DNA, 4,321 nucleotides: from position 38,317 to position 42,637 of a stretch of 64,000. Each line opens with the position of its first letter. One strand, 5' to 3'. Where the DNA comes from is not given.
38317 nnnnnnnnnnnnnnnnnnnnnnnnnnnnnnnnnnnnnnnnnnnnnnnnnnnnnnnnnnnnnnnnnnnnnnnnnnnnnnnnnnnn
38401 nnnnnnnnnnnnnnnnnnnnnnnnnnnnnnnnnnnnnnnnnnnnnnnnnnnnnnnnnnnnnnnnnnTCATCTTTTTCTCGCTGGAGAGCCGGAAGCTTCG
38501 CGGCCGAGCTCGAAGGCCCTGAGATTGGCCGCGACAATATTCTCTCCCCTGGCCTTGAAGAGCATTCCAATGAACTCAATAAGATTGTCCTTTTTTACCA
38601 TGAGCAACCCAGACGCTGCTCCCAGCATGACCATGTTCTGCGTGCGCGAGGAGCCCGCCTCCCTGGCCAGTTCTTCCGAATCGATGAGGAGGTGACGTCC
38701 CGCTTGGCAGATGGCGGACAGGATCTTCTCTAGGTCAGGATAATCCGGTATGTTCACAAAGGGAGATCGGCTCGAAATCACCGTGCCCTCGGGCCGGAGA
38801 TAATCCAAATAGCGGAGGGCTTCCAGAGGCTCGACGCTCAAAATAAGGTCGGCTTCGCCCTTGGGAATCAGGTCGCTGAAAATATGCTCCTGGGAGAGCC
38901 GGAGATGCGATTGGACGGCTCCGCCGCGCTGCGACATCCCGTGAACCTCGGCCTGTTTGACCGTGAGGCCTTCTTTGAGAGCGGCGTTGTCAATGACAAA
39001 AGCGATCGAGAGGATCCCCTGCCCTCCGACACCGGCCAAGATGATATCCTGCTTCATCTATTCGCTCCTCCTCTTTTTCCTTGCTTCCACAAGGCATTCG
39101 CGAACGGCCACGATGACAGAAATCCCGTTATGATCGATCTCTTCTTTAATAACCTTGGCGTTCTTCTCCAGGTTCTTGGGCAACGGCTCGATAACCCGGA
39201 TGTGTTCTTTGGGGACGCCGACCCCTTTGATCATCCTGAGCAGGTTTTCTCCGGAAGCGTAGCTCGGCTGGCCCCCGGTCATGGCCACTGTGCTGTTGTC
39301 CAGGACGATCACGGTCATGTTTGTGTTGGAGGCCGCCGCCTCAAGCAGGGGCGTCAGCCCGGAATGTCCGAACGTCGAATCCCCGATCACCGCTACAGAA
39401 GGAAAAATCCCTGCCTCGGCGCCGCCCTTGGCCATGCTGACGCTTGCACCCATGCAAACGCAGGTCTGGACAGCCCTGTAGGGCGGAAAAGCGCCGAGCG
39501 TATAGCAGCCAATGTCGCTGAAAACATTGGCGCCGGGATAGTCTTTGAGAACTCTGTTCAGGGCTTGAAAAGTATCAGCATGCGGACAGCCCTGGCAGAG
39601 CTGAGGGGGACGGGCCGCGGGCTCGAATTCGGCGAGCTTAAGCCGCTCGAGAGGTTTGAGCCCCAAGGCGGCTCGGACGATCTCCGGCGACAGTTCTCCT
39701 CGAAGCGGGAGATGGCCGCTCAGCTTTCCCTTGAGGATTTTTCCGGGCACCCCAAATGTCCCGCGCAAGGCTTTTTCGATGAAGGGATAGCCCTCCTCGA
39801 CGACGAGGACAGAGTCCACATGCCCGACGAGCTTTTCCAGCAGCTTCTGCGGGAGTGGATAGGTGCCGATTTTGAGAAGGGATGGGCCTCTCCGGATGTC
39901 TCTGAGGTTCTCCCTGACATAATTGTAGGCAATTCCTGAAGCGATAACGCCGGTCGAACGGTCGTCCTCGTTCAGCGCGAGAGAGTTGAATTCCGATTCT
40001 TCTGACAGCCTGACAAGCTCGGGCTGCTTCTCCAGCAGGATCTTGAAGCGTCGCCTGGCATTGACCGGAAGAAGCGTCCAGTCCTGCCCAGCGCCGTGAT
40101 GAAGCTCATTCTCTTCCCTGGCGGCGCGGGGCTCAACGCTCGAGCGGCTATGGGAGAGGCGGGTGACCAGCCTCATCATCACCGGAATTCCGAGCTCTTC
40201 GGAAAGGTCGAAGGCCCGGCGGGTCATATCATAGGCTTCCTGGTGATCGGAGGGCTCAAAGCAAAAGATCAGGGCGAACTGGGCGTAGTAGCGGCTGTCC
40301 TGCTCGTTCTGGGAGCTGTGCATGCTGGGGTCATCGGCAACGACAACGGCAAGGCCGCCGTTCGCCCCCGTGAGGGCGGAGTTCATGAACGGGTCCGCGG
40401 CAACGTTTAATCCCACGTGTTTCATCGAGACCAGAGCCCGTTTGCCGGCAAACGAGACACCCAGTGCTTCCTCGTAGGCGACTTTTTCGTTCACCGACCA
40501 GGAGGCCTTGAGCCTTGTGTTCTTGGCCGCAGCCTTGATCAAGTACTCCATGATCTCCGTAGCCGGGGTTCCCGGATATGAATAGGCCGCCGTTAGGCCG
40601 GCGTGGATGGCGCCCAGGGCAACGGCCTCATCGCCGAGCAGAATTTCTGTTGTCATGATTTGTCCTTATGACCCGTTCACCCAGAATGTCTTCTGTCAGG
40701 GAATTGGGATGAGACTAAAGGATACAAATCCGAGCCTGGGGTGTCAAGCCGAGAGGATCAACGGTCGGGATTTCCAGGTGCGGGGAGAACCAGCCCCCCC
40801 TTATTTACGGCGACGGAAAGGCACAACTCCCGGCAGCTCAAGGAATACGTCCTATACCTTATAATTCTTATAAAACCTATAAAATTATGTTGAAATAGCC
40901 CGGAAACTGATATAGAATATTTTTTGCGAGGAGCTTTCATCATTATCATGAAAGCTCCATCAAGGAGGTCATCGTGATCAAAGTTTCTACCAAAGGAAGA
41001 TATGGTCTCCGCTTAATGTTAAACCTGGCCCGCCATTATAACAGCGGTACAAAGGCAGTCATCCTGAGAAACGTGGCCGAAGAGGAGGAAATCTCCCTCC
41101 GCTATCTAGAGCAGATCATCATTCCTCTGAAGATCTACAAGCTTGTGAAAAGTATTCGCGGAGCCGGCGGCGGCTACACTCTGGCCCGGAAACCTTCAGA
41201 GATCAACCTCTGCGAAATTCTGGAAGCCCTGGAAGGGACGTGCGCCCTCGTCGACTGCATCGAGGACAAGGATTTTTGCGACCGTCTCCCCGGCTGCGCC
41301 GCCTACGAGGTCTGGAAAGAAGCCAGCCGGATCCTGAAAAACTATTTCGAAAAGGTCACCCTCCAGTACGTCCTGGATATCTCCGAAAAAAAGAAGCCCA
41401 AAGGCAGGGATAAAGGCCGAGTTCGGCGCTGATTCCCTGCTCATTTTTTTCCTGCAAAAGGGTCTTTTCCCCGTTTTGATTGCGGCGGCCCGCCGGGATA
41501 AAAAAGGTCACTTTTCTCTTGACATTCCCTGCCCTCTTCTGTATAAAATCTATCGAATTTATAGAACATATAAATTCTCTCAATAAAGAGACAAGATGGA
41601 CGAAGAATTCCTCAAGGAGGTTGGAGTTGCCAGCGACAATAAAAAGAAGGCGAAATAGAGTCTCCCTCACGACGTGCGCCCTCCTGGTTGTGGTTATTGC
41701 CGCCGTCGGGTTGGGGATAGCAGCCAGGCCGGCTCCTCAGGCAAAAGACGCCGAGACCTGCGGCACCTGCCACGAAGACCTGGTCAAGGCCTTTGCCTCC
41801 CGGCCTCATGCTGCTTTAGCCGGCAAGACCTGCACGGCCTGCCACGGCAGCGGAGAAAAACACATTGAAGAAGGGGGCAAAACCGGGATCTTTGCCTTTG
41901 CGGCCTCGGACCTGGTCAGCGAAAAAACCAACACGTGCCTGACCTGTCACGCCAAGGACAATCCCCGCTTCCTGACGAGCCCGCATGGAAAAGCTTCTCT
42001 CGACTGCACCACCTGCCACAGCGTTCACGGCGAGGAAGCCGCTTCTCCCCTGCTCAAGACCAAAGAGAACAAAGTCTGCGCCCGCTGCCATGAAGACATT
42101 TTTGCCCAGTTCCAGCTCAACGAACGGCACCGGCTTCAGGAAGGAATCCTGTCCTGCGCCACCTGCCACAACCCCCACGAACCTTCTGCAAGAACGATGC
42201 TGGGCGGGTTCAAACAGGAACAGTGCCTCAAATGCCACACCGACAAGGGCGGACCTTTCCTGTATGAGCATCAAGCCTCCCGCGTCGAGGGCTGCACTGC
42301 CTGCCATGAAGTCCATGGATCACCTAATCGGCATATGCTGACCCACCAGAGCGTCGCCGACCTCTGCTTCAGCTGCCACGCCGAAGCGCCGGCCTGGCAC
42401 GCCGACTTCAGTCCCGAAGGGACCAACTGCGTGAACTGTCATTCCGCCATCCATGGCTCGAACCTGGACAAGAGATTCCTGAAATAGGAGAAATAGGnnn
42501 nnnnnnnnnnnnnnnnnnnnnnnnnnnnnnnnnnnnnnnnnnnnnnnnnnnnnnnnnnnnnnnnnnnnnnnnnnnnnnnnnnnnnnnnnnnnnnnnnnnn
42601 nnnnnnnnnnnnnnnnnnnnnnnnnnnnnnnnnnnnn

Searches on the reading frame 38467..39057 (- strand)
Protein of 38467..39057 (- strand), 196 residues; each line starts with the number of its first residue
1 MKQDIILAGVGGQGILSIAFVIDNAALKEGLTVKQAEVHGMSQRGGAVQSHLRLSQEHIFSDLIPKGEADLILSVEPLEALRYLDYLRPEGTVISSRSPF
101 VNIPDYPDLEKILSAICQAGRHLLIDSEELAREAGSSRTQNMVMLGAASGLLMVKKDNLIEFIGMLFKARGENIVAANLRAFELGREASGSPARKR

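Call 68: search_protein_families(library=pfam, proteins=[window:38467-39057:-], max_evalue=0.0001)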
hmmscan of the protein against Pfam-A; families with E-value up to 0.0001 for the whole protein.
window:38467-39057:- (196 aa): 1 family
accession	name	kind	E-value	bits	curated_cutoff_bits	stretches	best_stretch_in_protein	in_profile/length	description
PF01558.24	POR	-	7.4e-36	124.3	27.4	1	11-187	1-173/173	Pyruvate ferredoxin/flavodoxin oxidoreductase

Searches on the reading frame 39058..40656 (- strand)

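Call 3: search_protein_families(library=pfam, proteins=[window:39058-40656:-], max_evalue=0.01)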
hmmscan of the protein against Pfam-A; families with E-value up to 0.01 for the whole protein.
window:39058-40656:- (532 aa): 2 families
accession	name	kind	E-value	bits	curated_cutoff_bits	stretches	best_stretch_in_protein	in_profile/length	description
PF01855.24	POR_N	-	2.3e-13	50.9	27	1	15-183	2-174/231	Pyruvate flavodoxin/ferredoxin oxidoreductase, thiamine diP-bdg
PF02775.26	TPP_enzyme_C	-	6.3e-13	49.2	21.9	1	381-515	1-149/151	Thiamine pyrophosphate enzyme, C-terminal TPP binding domain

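Call 4: search_protein_families(library=ncbifam, proteins=[window:39058-40656:-], max_evalue=0.01)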
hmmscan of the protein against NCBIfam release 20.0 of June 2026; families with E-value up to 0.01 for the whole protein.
window:39058-40656:- (532 aa): 16 families
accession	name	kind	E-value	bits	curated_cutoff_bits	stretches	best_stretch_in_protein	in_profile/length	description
TIGR03336.1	IOR_alpha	equivalog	5.7e-157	523.6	650.9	1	4-529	3-539/595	indolepyruvate ferredoxin oxidoreductase subunit alpha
NF009589.0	PRK13030.1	subfamily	1.2e-35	122.6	816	1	79-529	125-623/1170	indolepyruvate ferredoxin oxidoreductase family protein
NF009588.0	PRK13029.1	subfamily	1.6e-26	92.6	952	2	347-465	450-561/1196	indolepyruvate ferredoxin oxidoreductase family protein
TIGR03710.1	OAFO_sf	subfamily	4e-20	71.9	482.75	1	5-77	195-266/561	2-oxoacid:acceptor oxidoreductase subunit alpha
NF006412.0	PRK08659.1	equivalog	4e-17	62.5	411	1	3-181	5-188/378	2-oxoacid:acceptor oxidoreductase subunit alpha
NF005507.0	PRK07119.1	subfamily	2.6e-15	56.1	399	1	3-287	4-305/352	3-methyl-2-oxobutanoate dehydrogenase subunit VorB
NF007206.0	PRK09627.1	equivalog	1.7e-07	30.5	579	1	6-173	6-178/375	2-oxoglutarate synthase subunit alpha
NF006232.0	PRK08366.1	equivalog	3.5e-06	25.9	646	1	4-171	8-177/394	2-ketoisovalerate ferredoxin oxidoreductase subunit alpha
NF008820.0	PRK11866.1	equivalog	1.9e-05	24.2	402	1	347-466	11-134/287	2-oxoacid ferredoxin oxidoreductase subunit beta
TIGR03846.1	sulfopy_beta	equivalog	5.2e-05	23.2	221.5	1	440-500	83-141/182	sulfopyruvate decarboxylase subunit beta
TIGR02177.1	PorB_KorB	subfamily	0.00015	21.4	261.9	1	352-470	2-124/286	2-oxoacid:acceptor oxidoreductase, beta subunit, pyruvate/2-ketoisovalerate family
TIGR03297.1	Ppyr-DeCO2ase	equivalog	0.00045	19.3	312.5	0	402-483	222-304/360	phosphonopyruvate decarboxylase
NF040682.1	PorA_Arch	equivalog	0.00068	18.7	550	1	4-170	4-174/387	pyruvate synthase subunit PorA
NF004813.0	PRK06163.1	equivalog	0.0025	17.5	240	1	440-485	98-144/202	hypothetical protein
NF041170.1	Oxoac_fdxalpha_Archa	equivalog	0.0051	15.2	800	0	6-39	238-271/636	2-oxoacid:ferredoxin oxidoreductase subunit alpha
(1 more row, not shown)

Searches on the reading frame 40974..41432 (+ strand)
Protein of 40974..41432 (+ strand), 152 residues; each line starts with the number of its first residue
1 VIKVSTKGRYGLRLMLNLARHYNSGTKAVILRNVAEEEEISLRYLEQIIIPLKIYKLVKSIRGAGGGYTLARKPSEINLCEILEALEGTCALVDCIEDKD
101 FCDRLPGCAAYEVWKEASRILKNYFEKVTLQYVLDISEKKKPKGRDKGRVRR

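Call 3: search_protein_families(library=pfam, proteins=[window:40974-41432:+], max_evalue=0.01)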
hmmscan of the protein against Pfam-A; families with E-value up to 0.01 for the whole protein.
window:40974-41432:+ (152 aa): 1 family
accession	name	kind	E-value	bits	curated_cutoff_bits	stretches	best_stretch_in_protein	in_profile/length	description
PF02082.26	Rrf2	-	1.9e-33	115.9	30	1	5-134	2-130/132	Iron-dependent Transcriptional regulator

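Call 4: search_protein_families(library=ncbifam, proteins=[window:40974-41432:+], max_evalue=0.01)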
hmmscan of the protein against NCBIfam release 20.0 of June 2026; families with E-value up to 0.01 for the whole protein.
window:40974-41432:+ (152 aa): 8 families
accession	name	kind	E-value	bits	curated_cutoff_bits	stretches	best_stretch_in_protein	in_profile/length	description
NF047409.1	Cys_reg_CymR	equivalog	8.3e-34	116.7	195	1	2-141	1-131/139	cysteine metabolism transcriptional regulator CymR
TIGR00738.1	rrf2_super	superfamily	1.3e-32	112.5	73.3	1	3-133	2-130/132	Rrf2 family transcriptional regulator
TIGR02010.1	IscR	equivalog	4.3e-30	104.3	207.55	1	3-135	2-131/135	Fe-S cluster assembly transcriptional regulator IscR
NF008110.0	PRK10857.1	equivalog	5.7e-21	75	275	1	3-138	2-134/164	Fe-S cluster assembly transcriptional regulator IscR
TIGR02944.1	suf_reg_Xantho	equivalog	5.7e-20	72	110.65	1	1-131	1-128/130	SUF system Fe-S cluster assembly regulator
NF008886.0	PRK11920.1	equivalog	1.9e-11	43.9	193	1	4-142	3-135/153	iron-responsive transcriptional regulator RirA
NF008240.0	PRK11014.1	equivalog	2.8e-10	40.4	182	1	9-135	8-129/141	nitric oxide-sensing transcriptional repressor NsrR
NF041852.1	trans_reg_HypR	equivalog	0.0035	17.3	180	0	40-85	34-79/139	redox-sensitive transcriptional regulator HypR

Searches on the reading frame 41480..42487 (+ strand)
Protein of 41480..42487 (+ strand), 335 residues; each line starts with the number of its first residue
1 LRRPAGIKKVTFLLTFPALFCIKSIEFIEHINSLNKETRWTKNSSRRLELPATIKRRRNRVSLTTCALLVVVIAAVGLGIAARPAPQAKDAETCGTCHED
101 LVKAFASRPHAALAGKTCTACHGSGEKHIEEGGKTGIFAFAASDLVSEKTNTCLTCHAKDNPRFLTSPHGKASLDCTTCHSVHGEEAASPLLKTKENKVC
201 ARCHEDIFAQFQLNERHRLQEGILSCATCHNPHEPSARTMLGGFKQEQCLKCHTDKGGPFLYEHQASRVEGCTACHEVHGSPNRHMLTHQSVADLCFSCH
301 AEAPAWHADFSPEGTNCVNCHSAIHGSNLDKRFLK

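Call 3: search_protein_families(library=pfam, proteins=[window:41480-42487:+], max_evalue=0.01)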
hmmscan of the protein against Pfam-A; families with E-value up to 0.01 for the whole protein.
window:41480-42487:+ (335 aa): 5 families
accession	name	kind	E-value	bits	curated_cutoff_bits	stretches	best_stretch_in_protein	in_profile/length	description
PF09699.15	Paired_CXXCH_1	-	3.3e-30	103.9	20.6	3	264-303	1-39/41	Doubled CXXCH motif (Paired_CXXCH_1)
PF14522.11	Cytochrome_C7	-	2e-13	50.4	24.8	2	196-254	12-67/67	Cytochrome c7 and related cytochrome c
PF22678.1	Cytochrom_c_NrfB-like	-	1.8e-12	48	27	1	118-188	1-73/89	Cytochrome c-type protein NrfB-like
PF14537.11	Cytochrom_c3_2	-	3.9e-12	46.9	25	2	169-254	2-79/79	Cytochrome c3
PF13435.11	Cytochrome_C554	-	0.00062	21.1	20.8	1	152-230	1-83/84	Cytochrome c554 and c-prime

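Call 4: search_protein_families(library=ncbifam, proteins=[window:41480-42487:+], max_evalue=0.01)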
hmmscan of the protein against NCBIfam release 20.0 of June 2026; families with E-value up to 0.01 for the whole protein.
window:41480-42487:+ (335 aa): 10 families
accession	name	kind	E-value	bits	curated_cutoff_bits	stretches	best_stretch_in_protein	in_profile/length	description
TIGR03508.1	decahem_SO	subfamily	2.4e-54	184.5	192.2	1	91-330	2-257/258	DmsE family decaheme c-type cytochrome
NF041028.1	decahem_GSU2203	exception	7.7e-46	156.7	325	1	89-301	34-253/317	GSU2203 family decaheme c-type cytochrome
TIGR01905.1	paired_CXXCH_1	subfamily_domain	7.7e-24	83.3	25.2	3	264-302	1-38/41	doubled CXXCH domain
NF008659.0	PRK11659.1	equivalog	4.3e-10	39.6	184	1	91-213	46-176/188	cytochrome c nitrite reductase pentaheme subunit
TIGR03153.1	cytochr_NrfH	equivalog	6e-10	39.3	134.2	1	91-123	102-134/138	cytochrome c nitrite reductase small subunit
NF047727.1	4hemeCytCCctA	equivalog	2.8e-05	24.2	180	1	178-256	39-107/109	tetraheme c-type cytochrome CctA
NF045722.1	c3_cytochr_TmcA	equivalog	5.4e-05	23.1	114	0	150-206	57-112/125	acidic tetraheme cytochrome c3 TmcA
NF045713.1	CxxCH_16_HmcA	equivalog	0.00043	19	400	0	87-257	170-329/541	sulfate respiration complex hexadecaheme cytochrome HmcA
NF040967.1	cytc_ExtN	equivalog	0.0034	16.3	200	1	147-277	18-138/415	selenite/tellurite reduction operon c-type cytochrome ExtN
NF040968.1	FeS_ExtO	equivalog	0.0039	16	200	1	147-277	18-138/416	selenite/tellurite reduction operon b-type cytochrome iron-sulfur cluster-binding subunit ExtO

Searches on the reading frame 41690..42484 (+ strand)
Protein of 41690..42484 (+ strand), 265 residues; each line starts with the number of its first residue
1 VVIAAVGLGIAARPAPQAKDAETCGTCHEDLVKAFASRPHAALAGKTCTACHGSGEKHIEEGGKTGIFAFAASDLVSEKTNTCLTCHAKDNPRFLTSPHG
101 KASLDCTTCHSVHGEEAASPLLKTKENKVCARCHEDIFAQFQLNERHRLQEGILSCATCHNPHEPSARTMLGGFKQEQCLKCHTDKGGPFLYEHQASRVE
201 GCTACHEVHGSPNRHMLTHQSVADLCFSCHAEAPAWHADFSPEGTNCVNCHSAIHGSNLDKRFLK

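Call 54: search_solved_structures(query=window:41690-42484:+, max_evalue=0.001)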
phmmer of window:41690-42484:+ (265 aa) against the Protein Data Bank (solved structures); distinct sequences matched with E-value up to 0.001: 2.
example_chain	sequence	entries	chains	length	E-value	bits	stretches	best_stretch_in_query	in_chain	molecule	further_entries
6r2q_A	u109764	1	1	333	7.6e-29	104.2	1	19-259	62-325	Cystathionine beta-synthase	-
2ozy_A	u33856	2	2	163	4e-08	36.3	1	39-137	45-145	Cytochrome c-type protein nrfB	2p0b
